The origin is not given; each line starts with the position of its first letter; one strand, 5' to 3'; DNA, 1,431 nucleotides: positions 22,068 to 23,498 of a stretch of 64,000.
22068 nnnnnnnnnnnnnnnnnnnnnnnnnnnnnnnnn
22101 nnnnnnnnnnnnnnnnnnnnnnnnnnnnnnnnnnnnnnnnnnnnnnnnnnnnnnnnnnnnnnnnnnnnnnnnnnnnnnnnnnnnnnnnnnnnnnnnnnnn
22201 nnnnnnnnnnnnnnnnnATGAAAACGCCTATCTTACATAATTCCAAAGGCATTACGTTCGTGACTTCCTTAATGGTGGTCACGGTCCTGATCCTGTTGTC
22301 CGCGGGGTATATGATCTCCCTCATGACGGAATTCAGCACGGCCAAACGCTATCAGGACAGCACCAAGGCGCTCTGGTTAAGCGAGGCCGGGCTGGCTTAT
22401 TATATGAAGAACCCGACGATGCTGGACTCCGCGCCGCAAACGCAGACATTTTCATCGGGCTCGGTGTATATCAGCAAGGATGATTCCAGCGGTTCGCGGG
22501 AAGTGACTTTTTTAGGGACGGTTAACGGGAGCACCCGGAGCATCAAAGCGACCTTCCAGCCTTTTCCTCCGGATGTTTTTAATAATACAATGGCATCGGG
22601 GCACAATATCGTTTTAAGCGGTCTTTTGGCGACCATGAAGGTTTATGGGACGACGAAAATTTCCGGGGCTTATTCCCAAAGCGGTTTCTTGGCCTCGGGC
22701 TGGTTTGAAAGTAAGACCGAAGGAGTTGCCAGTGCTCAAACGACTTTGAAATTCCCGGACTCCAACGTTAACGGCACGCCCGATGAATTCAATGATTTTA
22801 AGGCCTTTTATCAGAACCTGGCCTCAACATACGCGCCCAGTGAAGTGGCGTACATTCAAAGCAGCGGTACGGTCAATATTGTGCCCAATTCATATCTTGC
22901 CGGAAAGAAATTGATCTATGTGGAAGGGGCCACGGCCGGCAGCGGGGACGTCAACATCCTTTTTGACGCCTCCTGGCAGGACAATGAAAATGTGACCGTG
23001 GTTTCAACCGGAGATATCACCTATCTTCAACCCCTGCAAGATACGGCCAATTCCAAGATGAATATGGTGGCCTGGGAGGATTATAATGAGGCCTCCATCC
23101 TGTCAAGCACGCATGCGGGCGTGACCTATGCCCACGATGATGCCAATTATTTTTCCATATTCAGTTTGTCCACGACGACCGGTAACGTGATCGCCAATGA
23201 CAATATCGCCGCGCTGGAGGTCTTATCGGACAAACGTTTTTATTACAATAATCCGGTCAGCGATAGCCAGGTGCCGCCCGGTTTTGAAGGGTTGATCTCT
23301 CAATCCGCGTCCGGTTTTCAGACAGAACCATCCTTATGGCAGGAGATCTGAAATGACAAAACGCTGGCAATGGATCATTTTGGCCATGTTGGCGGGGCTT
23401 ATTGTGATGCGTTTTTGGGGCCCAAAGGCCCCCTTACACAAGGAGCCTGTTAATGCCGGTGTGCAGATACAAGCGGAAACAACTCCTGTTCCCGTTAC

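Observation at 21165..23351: c-di-GMP-I (GEMM) riboswitch with terminator-type expression platform controlling a pseudopilin operon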

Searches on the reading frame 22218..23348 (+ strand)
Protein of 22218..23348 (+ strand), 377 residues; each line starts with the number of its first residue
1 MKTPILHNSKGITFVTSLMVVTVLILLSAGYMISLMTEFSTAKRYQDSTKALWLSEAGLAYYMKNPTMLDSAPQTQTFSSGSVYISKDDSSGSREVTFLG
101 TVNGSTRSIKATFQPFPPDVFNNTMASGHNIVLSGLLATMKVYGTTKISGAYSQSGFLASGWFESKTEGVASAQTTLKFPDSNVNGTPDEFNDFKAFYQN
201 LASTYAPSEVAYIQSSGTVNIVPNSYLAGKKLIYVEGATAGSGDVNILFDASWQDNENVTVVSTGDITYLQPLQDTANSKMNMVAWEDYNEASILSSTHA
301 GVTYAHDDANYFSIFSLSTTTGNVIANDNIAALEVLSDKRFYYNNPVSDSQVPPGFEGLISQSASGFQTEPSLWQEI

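Call 8: search_protein_families(library=pfam, proteins=[window:22218-23348:+], max_evalue=0.1)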
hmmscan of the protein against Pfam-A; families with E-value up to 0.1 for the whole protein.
window:22218-23348:+ (377 aa): 1 family
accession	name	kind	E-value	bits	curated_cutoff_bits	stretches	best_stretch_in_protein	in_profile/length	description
PF14341.11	PilX_N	-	0.0077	16.6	25.5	1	10-60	1-51/51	PilX N-terminal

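Call 9: search_protein_families(library=ncbifam, proteins=[window:22218-23348:+], max_evalue=0.1)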
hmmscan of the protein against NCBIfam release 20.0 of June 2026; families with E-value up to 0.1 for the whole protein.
window:22218-23348:+ (377 aa): 2 families
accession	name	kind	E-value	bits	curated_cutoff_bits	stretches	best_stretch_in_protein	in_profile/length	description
NF041014.1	pilin_ComGG_2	equivalog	0.026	15.1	40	1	8-96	2-88/101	competence type IV pilus minor pilin ComGG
NF037980.1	T2SS_GspK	equivalog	0.049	13.2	130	1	10-61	2-53/307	type II secretion system minor pseudopilin GspK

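Call 11: find_encoding_contigs(protein=window:22218-23348:+, flank=10000, max_places=6)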
Protein window:22218-23348:+ (377 aa): 1 contig read that carries it; 1 place shown.
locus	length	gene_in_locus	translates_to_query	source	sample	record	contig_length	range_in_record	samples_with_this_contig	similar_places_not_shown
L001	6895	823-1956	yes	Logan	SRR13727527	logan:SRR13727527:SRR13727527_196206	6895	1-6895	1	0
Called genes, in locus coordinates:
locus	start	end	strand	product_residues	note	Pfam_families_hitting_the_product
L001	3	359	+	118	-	?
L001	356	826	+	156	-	PF07963:N_methyl (weak)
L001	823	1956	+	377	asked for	-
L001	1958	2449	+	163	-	-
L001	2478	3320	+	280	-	PF02749:QRPTase_N, PF01729:QRPTase_C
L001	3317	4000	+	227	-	-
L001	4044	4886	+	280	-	PF00941:FAD_binding_5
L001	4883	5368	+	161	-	PF00111:Fer2, PF13085:Fer2_3, PF01799:Fer2_2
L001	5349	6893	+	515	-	?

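Call 12: find_homologous_proteins(query=window:22218-23348:+)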
Query window:22218-23348:+ (377 aa): 36 proteins with E <= 0.001 among 4468 candidates.
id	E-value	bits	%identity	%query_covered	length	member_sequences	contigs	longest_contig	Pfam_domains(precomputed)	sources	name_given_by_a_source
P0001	1.1e-231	786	95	100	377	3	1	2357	-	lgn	-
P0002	7.3e-215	731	88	100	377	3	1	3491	-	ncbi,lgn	-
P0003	2.4e-197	673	81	100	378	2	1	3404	-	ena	-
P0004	1.7e-133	463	58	100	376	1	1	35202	-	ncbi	-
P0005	2.5e-122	426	53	98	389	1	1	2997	-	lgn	-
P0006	7.5e-119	415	49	100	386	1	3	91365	-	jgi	-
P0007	3.2e-115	403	49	99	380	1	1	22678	-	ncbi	-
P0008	1.2e-114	401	49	100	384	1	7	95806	-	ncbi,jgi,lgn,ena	jgi:hypothetical protein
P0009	3.3e-112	393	49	99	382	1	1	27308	-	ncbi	-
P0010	4.1e-109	383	50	97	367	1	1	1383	-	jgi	jgi:hypothetical protein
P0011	6.1e-109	382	47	100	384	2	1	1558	-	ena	-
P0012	9.0e-108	379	47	98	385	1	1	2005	-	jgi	-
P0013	3.9e-106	373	49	99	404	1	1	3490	-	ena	-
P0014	1.9e-105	371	48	98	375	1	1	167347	-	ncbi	-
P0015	3.8e-103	363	48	98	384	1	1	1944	-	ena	-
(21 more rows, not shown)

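Call 14: find_related_loci(query=A1, collection=genome_contigs, flank=6000)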
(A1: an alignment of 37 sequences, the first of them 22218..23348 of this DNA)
Query A1 (377 aa) in genome_contigs; peptide patterns used: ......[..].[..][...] (x = any residue, [..] = any of these).
281 stretches matched a pattern; 19 encode a relative of the query (tblastn E <= 1e-3); 19 distinct loci.
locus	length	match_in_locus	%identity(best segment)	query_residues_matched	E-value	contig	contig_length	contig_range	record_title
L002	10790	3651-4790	49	1-377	1e-122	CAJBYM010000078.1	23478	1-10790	MAG: Candidatus Omnitrophica bacterium isolate Loc090907-5m_bin-489 genome assembly, contig: bin-489:078/139, whole geno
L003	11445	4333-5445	48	8-377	3e-114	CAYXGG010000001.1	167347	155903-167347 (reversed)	MAG TPA_asm: uncultured Planctomycetales bacterium isolate SRP150892_co2_491 genome assembly, contig: NODE_66_length_167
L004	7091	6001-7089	43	8-375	4e-98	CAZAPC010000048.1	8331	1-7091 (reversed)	MAG TPA_asm: uncultured Planctomycetales bacterium isolate SRP098346_co1_103 genome assembly, contig: NODE_11570_length_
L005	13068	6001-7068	44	8-367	6e-96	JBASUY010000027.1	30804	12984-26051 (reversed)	MAG: Candidatus Omnitrophota bacterium isolate MFD13470_ilm_asm_bin9 k127_44312, whole genome shotgun sequence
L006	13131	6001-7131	43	8-377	1e-95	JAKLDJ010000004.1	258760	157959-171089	MAG: Candidatus Omnitrophota bacterium isolate RA.bin107 RA.bin107_4, whole genome shotgun sequence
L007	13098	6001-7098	44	6-377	6e-94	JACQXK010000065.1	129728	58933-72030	MAG: Candidatus Omnitrophota bacterium isolate NC_groundwater_1513_Pr4_B-0.1um_40_4 SR1-18-B1_scaffold_285306, whole gen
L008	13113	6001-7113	42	8-377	9e-93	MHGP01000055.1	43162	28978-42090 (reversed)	MAG: Omnitrophica WOR_2 bacterium RIFCSPHIGHO2_02_FULL_48_11 rifcsphigho2_02_scaffold_3508, whole genome shotgun sequenc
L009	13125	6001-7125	41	2-377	8e-93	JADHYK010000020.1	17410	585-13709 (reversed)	MAG: Candidatus Omnitrophota bacterium isolate BS750m-G77 BS307-750m-sub-C173, whole genome shotgun sequence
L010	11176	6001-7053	43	8-363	1e-91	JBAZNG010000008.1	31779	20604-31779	MAG: Candidatus Omnitrophota bacterium isolate SO_2017_LW4_61 scaffold_3088_c1_LW137-91_2017, whole genome shotgun seque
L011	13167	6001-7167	47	5-377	2e-89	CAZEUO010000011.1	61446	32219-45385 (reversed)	MAG TPA_asm: uncultured Planctomycetales bacterium isolate SRP178908_co1_326 genome assembly, contig: NODE_235_length_61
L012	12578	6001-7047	42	8-359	1e-86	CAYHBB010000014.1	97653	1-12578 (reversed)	MAG TPA_asm: uncultured Planctomycetales bacterium isolate ERP119294_co2_534 genome assembly, contig: k141_825417, whole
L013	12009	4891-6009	36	8-377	1e-82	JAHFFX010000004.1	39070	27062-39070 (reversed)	MAG: Candidatus Omnitrophota bacterium isolate nzgw301 NODE_678_length_39071_cov_3.135969, whole genome shotgun sequence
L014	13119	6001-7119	39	8-370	2e-80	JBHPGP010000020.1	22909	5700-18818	Candidatus Omnitrophota bacterium isolate SAG AM-311-M22 NODE_20_length_22909_cov_29.990767, whole genome shotgun sequen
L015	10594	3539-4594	43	8-359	5e-96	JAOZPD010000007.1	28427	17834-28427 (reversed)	MAG: Candidatus Omnitrophota bacterium isolate GMC4.metabat2.149 GMC4_1172_length_28427_cov_7.624383, whole genome shotg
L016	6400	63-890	45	96-376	8e-77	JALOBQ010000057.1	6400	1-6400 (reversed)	MAG: Candidatus Omnitrophota bacterium isolate SO_2017_LW3 bin 3 NODE_42882_length_6400_cov_2.500717_LW162_2017, whole g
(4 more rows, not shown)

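Call 28: find_related_loci(query=A1, collection=metagenome_contigs, flank=4000)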
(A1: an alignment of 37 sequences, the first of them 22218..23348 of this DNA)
Query A1 (377 aa) in metagenome_contigs; peptide patterns used: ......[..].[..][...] (x = any residue, [..] = any of these).
321 stretches matched a pattern; 39 encode a relative of the query (tblastn E <= 1e-3); 39 distinct loci.
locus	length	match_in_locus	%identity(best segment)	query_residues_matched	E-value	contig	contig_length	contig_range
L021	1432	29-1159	88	1-377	0e+0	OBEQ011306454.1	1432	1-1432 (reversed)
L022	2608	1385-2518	81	1-377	0e+0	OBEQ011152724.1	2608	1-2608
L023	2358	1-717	80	139-377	1e-135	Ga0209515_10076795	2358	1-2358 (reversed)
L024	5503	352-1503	49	6-377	5e-125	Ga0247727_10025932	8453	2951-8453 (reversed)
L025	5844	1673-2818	49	8-377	5e-121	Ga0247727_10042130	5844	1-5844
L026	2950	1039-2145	45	5-376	4e-101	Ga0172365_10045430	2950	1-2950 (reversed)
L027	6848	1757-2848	43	8-376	2e-98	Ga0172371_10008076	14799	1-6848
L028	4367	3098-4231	45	4-377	4e-98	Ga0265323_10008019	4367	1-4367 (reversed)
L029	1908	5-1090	43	8-376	1e-101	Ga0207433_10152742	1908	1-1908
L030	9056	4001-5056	44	8-364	1e-95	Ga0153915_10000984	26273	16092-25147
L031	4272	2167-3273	42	8-377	8e-96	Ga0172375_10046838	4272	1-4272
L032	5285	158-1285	41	8-376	2e-93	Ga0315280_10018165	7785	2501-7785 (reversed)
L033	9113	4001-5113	42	8-377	7e-93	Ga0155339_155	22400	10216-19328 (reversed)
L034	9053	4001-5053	43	8-363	1e-91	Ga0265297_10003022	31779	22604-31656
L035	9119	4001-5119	40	6-377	1e-91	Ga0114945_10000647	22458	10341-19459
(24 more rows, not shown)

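Call 34: find_encoding_contigs(protein=P0001, flank=4000, max_places=4)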
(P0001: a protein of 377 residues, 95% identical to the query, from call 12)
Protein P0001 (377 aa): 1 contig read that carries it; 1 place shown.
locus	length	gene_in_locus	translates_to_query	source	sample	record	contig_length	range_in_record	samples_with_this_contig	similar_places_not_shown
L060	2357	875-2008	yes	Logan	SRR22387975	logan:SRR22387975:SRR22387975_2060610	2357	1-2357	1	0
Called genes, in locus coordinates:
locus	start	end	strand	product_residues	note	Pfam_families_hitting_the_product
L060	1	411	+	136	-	?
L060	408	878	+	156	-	-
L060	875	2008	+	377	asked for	-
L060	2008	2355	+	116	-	?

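Call 35: find_encoding_contigs(protein=P0002, flank=4000, max_places=4)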
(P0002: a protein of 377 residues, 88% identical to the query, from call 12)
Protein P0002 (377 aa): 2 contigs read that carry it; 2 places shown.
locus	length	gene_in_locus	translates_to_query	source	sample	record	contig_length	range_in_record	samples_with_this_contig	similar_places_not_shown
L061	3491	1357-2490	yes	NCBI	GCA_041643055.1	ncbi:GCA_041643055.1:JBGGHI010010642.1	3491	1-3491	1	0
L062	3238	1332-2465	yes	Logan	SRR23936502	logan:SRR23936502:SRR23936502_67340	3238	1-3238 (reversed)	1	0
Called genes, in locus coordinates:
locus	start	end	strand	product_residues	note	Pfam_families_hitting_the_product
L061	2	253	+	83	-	?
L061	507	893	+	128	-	-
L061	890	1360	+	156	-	-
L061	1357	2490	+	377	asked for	-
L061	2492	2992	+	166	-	-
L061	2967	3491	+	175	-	?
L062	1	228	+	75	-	?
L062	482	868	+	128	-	-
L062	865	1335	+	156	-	-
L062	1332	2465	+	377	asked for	-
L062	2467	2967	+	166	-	-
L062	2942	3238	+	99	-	?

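Call 38: find_encoding_contigs(protein=P0004, flank=5000, max_places=3)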
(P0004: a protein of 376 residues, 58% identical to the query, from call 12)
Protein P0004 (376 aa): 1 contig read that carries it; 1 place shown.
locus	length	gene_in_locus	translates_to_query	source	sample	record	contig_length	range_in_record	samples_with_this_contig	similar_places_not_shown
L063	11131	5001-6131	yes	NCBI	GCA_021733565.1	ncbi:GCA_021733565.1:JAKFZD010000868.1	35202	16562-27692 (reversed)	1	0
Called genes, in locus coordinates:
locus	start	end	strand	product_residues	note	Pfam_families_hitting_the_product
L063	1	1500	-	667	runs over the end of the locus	PF04055:Radical_SAM (weak)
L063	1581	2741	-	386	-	PF23981:DUF7305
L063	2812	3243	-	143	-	-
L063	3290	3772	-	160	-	-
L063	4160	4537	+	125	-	-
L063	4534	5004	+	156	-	-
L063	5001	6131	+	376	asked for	-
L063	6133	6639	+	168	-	-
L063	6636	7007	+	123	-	PF14251:PterinBD-DUF4346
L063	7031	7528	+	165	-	PF20221:DUF6580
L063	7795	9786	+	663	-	PF07715:Plug, PF00593:TonB_dep_Rec_b-barrel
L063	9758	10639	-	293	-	PF02219:MTHFR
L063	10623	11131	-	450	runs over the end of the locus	-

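Call 39: find_encoding_contigs(protein=P0005, flank=4000, max_places=3)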
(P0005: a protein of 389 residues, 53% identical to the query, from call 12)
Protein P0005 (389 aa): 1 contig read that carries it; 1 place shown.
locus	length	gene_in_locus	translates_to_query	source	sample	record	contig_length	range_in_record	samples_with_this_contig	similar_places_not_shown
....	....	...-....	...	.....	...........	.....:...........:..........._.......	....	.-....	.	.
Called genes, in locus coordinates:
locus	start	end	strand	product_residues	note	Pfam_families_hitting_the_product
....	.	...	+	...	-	?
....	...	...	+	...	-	-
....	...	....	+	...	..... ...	-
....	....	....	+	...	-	-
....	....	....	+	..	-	?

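Call 64: predict_structure(alignment_id=A1)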
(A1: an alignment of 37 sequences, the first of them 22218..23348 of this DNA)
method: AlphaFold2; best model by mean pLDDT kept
length: 377 residues; sequences in the alignment: 37
mean_pLDDT: 84.4   pTM: 0.70
mean pLDDT of the five models: 84.4, 84.1, 83.6, 82.7, 79.9
residues with pLDDT >= 90: 153; 70-90: 178; 50-70: 41; < 50: 5
segments of 3 or more residues with pLDDT < 50: 1-4
pLDDT, mean of each block of 10 residues (from residue 1): 51 79 84 82 90 92 87 89 89 85 93 82 93 92 95 92 95 82 70 87 87 92 73 92 85 75 92 65 93 79 93 83 93 89 81 71 66 86
secondary structure, 60 per line:
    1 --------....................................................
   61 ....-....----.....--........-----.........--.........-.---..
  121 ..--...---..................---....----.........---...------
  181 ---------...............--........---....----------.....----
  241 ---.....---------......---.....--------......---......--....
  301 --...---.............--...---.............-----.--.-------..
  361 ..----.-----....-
elements in order: H9-64 H66-69 E74-78 E81-88 E94-102 E105-113 H119-122 E125-127 E131-148 E152-155 E160-168 H190-204 E210-214 E218-221 E232-236 E244-248 E258-263 E267-271 E280-285 E289-294 E297-300 E303-305 E309-321 E324-326 E330-342 H359-362 E373-376

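Call 67: fold_search(model_id=the predicted structure, library=pdb)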
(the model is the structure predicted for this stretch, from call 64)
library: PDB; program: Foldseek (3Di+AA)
matches with E <= 10: 167; with E <= 0.001: 4
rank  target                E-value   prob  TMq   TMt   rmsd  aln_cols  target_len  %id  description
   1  6bg8_A                9.4e-06  1.00  0.28  0.39  10.9       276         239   12  Shewanella frigidimarina ice-binding protein_1 DUF3494 Domain (released 2018-03-07)
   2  6qvi_A                1.2e-04  1.00  0.30  0.23  13.8       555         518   11  Crystal structure of competence-associated pilin ComZ from Thermus thermophilus (released 2019-05-29)
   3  6qvi_C                2.5e-04  1.00  0.28  0.22  14.3       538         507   12  Crystal structure of competence-associated pilin ComZ from Thermus thermophilus (released 2019-05-29)
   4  6qvi_B                6.3e-04  1.00  0.33  0.26  13.2       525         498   10  Crystal structure of competence-associated pilin ComZ from Thermus thermophilus (released 2019-05-29)
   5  7dc5_A                1.2e-03  0.99  0.23  0.35  11.4       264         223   13  Crystal structure of fungal antifreeze protein with intermediate activity (released 2021-10-27)
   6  8x1p                  1.8e-03  0.99  0.23  0.36  11.8       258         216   10  Crystal structure of G160C/S176C mutant of FfIBP (released 2024-11-13)
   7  8x1l                  2.9e-03  0.98  0.24  0.38  12.1       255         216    9  Crystal structure of S96C/L132C mutant of FfIBP (released 2024-11-13)
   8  3uyu_A                3.2e-03  0.99  0.26  0.38  10.5       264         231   11  Structural basis for the antifreeze activity of an ice-binding protein (LeIBP) from Arctic yeast (released 2012-02-15)
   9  4nuh                  4.1e-03  0.99  0.28  0.44   8.5       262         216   10  Crystal structure of mLeIBP, a capping head region swapped mutant of ice-binding protein (released 2014-04-16)
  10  8x0z                  4.4e-03  0.98  0.24  0.38  11.2       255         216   10  Crystal structure of A101C/A120C mutant of FfIBP (released 2024-11-13)
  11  4nu3_B                5.1e-03  0.98  0.24  0.37  11.0       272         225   11  Crystal structure of mFfIBP, a capping head region swapped mutant of ice-binding protein (released 2014-04-16)
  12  7ehk                  5.6e-03  0.97  0.24  0.38  12.0       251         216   10  Crystal structure of C107S mutant of FfIBP (released 2022-03-02)
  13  4bv8_A                3.9e-02  0.23  0.11  0.14  23.7       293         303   10  Crystal structure of the apo form of mouse Mu-crystallin. (released 2014-02-05)
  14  1u7h_A                9.6e-02  0.15  0.10  0.11  21.7       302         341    6  Structure and a Proposed Mechanism for Ornithine Cyclodeaminase from Pseudomonas putida (released 2004-11-09)
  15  1x7d_B                1.2e-01  0.18  0.11  0.12  20.9       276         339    6  Crystal Structure Analysis of Ornithine Cyclodeaminase Complexed with NAD and ornithine to 1.6 Angstroms (released 2004-11-09)
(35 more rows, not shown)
